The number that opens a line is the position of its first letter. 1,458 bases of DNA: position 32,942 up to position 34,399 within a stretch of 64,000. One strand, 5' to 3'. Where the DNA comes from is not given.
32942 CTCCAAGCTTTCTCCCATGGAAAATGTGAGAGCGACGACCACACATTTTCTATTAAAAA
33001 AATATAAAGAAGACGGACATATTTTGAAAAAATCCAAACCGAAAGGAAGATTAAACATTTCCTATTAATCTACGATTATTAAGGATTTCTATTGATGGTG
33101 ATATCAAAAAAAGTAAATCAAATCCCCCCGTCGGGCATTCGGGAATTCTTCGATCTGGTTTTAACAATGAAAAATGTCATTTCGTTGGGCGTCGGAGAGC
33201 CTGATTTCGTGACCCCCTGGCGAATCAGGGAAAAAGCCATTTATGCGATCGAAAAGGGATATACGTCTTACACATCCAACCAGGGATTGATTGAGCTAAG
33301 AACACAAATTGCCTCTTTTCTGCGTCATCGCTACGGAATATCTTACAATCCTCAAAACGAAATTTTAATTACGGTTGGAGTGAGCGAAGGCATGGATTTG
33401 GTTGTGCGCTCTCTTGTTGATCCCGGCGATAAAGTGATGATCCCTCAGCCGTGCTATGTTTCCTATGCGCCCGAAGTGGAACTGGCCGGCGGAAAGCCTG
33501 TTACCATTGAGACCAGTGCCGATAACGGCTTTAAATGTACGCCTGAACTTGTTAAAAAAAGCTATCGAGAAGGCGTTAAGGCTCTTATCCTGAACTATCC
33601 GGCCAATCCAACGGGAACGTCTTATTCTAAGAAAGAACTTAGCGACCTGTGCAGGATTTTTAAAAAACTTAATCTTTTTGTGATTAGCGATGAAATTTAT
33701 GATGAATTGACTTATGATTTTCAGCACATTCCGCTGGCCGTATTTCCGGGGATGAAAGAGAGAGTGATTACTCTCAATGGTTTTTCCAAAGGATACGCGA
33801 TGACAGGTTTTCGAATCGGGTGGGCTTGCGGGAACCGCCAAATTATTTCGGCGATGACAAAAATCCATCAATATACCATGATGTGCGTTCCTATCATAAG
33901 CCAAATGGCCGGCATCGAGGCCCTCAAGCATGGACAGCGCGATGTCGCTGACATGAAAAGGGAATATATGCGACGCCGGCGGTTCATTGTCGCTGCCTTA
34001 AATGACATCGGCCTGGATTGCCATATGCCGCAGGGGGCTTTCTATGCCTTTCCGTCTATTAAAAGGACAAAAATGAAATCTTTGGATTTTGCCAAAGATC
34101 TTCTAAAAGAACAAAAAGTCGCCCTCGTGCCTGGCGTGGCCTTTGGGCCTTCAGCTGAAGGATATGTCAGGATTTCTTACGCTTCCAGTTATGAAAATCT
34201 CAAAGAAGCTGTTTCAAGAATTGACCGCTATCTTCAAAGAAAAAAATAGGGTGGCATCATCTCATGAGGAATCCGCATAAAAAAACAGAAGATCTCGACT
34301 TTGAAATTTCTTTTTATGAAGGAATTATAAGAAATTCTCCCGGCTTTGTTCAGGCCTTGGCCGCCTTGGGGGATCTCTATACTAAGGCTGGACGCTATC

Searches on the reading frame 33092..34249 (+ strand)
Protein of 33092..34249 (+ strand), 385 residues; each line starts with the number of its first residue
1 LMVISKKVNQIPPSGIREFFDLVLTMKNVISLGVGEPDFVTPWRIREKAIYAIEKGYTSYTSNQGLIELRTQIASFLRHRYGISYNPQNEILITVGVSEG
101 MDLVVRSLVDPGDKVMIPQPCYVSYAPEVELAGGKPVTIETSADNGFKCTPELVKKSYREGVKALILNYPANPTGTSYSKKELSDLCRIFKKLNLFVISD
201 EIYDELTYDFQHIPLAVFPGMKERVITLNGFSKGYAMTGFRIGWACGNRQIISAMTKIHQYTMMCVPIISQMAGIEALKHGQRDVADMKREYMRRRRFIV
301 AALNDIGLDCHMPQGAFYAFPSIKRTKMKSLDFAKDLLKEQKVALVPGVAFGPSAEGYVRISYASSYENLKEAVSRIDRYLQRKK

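Call 39: search_protein_families(library=pfam, proteins=[window:33092-34249:+], max_evalue=0.001)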
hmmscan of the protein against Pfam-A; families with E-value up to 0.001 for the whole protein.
window:33092-34249:+ (385 aa): 2 families
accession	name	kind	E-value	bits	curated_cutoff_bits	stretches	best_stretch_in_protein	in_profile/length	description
PF00155.27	Aminotran_1_2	-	1.3e-70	238.9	19.7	1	28-377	2-361/361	Aminotransferase class I and II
PF01276.26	OKR_DC_1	-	3e-05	23.4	27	1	85-213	79-189/417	Orn/Lys/Arg decarboxylase, major domain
